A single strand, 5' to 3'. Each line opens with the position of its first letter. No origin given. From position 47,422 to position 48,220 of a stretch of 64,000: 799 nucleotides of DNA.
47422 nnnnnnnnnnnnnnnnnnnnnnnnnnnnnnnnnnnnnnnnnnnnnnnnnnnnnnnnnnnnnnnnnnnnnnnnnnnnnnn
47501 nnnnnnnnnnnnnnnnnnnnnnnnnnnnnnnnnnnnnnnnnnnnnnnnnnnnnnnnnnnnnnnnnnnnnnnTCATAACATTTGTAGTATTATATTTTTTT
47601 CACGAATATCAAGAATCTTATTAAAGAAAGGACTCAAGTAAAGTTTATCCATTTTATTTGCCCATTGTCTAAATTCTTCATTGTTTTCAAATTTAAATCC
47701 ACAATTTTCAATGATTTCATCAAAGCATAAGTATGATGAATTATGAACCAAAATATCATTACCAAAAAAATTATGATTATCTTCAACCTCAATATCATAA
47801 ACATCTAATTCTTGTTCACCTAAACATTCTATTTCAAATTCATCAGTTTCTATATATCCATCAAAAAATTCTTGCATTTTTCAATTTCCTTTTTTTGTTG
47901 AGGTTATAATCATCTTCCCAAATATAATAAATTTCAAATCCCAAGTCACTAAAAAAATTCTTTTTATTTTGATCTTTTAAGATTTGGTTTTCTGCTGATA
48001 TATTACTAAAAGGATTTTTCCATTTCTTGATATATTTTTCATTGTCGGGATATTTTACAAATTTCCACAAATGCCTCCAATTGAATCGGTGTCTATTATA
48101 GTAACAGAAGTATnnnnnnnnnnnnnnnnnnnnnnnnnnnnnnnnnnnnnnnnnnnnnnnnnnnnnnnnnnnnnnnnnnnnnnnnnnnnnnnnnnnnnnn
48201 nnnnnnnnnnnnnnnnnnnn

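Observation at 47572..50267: Family B DNA polymerase fractured at the DTDS motif by a Ser1 split intein with an endonuclease remnant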

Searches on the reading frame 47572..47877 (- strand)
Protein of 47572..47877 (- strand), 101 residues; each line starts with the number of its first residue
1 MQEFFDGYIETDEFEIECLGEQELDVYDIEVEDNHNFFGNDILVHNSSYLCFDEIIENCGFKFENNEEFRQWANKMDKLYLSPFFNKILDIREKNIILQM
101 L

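Call 4: search_protein_families(library=pfam, proteins=[window:47572-47877:-], max_evalue=0.1)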
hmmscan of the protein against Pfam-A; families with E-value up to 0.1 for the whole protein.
window:47572-47877:- (101 aa): 1 family
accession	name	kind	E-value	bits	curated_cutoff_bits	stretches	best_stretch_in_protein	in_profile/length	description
PF14890.11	Intein_splicing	-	7.2e-07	29.6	35.8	1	16-46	126-155/155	Intein splicing domain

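Call 8: find_encoding_contigs(protein=window:47572-47877:-, flank=6000, max_places=8)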
Protein window:47572-47877:- (101 aa): no gene with exactly this product is on record in the collection.

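Call 13: find_homologous_proteins(query=window:47572-47877:-, max_evalue=0.001)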
Query window:47572-47877:- (101 aa): 9 proteins with E <= 0.001 among 12 candidates.
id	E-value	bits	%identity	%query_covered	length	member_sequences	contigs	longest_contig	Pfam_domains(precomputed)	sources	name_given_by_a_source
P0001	5.6e-15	73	51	78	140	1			PF14890.12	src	-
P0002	5.4e-13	67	65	54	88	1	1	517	PF14890.12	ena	-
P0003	2.4e-12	65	49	80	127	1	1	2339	PF14890.12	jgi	jgi:hypothetical protein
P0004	6.9e-11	60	56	50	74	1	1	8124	PF14890.12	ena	-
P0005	2.4e-10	58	69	45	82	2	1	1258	PF14890.12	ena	-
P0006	2.9e-10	58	69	45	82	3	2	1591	PF14890.12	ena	-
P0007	1.6e-9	56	69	42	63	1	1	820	PF14890.12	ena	-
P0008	1.9e-9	55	76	42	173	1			PF14890.12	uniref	uniref:DNA-directed DNA polymerase n=1 Tax=Aeromonas phage Aes123 TaxID=1198018 RepID=UPI003CDF86F8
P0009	1.3e-7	49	69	36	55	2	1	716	-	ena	-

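Call 15: find_encoding_contigs(protein=P0004, flank=8000, max_places=4)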
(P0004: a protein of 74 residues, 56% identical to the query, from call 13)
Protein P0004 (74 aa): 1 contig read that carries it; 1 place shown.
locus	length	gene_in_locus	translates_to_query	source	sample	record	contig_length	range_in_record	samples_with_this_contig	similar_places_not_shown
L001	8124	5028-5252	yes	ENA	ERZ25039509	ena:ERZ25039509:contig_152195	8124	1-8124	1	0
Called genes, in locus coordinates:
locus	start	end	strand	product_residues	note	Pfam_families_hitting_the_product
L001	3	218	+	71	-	?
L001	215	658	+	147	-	-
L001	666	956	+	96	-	-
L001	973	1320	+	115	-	-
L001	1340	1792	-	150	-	PF00959:Phage_lysozyme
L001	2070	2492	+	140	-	PF03104:DNA_pol_B_exo1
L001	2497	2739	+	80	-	-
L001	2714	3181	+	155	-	PF00136:DNA_pol_B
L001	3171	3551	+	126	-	PF00136:DNA_pol_B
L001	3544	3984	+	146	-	PF14890:Intein_splicing (weak)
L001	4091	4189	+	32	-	-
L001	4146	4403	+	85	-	-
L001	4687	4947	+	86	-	-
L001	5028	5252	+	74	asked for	PF14890:Intein_splicing (weak)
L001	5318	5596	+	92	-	-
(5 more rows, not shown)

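Call 16: find_encoding_contigs(protein=P0003, flank=5000, max_places=4)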
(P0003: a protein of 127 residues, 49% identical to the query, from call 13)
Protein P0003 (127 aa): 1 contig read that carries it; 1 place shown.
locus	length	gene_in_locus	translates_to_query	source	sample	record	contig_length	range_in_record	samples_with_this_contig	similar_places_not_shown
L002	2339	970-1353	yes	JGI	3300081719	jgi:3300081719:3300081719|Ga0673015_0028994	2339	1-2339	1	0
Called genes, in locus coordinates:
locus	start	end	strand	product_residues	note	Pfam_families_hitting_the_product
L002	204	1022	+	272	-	-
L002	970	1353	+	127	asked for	PF14890:Intein_splicing (weak)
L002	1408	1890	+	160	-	-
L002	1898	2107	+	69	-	-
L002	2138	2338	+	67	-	?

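Call 17: find_encoding_contigs(protein=P0006, flank=5000, max_places=4)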
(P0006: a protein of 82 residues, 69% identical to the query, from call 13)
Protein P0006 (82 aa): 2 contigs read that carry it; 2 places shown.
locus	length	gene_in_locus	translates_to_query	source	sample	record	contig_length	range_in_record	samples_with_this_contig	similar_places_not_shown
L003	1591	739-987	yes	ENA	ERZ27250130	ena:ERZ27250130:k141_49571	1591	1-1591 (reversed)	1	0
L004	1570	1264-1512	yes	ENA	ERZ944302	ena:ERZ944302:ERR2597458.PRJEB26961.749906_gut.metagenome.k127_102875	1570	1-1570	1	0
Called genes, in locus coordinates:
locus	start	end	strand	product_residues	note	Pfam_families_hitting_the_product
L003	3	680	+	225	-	?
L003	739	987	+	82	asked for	PF14890:Intein_splicing (weak)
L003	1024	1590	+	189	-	?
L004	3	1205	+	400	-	?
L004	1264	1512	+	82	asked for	PF14890:Intein_splicing (weak)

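Call 51: search_protein_families(library=pfam, proteins=[L002:78-1022:+], max_evalue=0.05)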
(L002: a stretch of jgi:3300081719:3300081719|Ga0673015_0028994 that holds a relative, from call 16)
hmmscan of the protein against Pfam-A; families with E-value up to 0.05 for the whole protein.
L002:78-1022:+ (314 aa): 2 families
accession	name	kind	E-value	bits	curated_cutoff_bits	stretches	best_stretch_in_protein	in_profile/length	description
PF18741.7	MTES_1575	-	0.00042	20.8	38.2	1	264-309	48-93/96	REase_MTES_1575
PF04480.18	DUF559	-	0.019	15.3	20.6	0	273-308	69-104/109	Protein of unknown function (DUF559)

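Call 56: list_cluster_members(proteins=[P0010, window:46904-47575:-, window:47572-47877:-, window:48114-50261:-])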
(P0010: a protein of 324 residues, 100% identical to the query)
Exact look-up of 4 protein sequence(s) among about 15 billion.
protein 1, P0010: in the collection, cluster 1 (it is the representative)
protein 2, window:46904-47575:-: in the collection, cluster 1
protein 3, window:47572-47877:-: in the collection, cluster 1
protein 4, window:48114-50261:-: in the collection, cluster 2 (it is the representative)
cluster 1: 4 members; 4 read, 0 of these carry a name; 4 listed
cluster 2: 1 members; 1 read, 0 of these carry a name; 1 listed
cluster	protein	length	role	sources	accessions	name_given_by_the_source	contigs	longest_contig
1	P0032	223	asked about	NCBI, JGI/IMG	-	-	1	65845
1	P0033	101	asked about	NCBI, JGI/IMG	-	-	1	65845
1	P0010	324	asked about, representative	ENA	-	-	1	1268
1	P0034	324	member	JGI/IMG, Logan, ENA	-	-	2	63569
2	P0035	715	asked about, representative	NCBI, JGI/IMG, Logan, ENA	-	-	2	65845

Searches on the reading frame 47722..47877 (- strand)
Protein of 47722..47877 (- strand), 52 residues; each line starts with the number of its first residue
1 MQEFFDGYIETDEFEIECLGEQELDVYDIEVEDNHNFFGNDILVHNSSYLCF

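Call 48: search_solved_structures(query=window:47722-47877:-, max_evalue=1, show_alignments=5)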
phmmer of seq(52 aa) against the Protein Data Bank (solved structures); distinct sequences matched with E-value up to 1: 18.
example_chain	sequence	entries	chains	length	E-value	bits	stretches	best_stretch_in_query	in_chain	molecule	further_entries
9hth_A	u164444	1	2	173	2.2e-14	55.8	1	9-50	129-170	DNA-directed DNA polymerase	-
7cfv_A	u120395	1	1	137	1.4e-05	28.4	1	15-46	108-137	Spl DnaX mini-intein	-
6y75_A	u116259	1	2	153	0.00045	23.7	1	21-46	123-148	NAD(P)(+)--arginine ADP-ribosyltransferase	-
6tmm_AAA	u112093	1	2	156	0.00047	23.6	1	21-46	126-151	NAD(P)(+)--arginine ADP-ribosyltransferase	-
6tmm_BBB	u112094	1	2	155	0.0005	23.5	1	21-46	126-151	NAD(P)(+)--arginine ADP-ribosyltransferase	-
6y75_B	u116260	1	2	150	0.00055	23.4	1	21-45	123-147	NAD(P)(+)--arginine ADP-ribosyltransferase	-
6qaz_A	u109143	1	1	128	0.00089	22.7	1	15-46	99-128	cyanophage-like gp41-1 intein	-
8ubs_A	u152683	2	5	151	0.0028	21.2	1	24-47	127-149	NrdJ-1 | Nrdj-1 intein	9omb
8cpo_A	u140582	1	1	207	0.0054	20.3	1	14-49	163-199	PolB16 Intein Cys-less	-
8cpn_A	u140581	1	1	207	0.0066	20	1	14-49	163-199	PolB16 intein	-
6riz_A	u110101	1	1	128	0.011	19.4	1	15-46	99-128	gp41-1 intein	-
1mi8_A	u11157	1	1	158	0.015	18.9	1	25-47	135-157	DnaB intein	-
6rpq_A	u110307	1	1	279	0.022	18.4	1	15-46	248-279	Ubiquitin-like protein SMT3,1108aa long hypothetical cell division control protein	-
4o1r_A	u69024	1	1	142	0.08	16.7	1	18-46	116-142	Replicative DNA helicase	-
6rpp_A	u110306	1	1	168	0.39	14.5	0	23-45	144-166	Cell division control protein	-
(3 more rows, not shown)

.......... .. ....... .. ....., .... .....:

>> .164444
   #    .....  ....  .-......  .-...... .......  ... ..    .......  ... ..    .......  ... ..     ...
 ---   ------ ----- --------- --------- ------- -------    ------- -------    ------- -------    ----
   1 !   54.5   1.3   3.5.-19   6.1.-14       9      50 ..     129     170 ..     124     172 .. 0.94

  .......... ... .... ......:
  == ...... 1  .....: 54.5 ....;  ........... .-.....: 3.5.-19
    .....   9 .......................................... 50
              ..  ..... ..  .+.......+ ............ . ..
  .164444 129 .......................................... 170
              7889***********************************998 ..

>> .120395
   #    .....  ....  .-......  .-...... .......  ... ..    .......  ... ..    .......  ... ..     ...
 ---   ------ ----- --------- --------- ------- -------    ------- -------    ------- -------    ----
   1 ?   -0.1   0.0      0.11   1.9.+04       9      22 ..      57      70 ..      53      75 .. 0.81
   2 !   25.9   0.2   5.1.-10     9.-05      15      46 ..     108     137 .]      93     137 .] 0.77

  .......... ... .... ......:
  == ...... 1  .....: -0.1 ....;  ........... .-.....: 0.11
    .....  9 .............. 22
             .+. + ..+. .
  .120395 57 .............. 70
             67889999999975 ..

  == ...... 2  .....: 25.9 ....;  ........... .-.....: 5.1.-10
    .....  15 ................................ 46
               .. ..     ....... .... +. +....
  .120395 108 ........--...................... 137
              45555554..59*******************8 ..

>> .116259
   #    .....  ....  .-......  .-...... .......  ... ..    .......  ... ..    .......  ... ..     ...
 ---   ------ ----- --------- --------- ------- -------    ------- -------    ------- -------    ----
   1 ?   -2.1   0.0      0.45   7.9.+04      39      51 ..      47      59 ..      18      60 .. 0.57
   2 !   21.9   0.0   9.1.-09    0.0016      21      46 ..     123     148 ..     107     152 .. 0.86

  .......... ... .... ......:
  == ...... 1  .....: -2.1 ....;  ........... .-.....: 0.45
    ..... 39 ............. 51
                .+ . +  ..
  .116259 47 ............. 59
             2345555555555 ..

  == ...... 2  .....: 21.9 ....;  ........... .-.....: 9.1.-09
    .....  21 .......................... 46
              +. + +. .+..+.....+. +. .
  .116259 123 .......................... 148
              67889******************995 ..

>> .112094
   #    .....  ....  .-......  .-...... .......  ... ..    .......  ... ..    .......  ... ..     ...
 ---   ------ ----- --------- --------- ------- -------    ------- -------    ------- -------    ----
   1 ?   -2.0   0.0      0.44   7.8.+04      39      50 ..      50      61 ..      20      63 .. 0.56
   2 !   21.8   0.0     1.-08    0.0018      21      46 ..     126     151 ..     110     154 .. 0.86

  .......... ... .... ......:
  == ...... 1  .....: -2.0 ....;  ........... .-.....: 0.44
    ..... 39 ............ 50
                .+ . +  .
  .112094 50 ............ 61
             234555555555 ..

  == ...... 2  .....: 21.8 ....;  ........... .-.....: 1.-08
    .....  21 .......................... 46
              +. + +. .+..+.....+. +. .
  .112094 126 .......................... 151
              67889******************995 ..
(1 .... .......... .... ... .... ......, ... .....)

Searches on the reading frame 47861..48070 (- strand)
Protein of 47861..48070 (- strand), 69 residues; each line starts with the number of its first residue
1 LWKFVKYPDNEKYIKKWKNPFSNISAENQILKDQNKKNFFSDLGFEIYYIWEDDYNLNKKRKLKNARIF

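Call 4: search_protein_families(library=pfam, proteins=[window:47861-48070:-], max_evalue=0.1)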
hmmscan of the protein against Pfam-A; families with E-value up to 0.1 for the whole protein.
window:47861-48070:- (69 aa): 1 family
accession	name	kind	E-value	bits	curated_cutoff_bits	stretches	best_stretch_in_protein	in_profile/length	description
PF18741.7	MTES_1575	-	0.0028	18.1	38.2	1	25-65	51-91/96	REase_MTES_1575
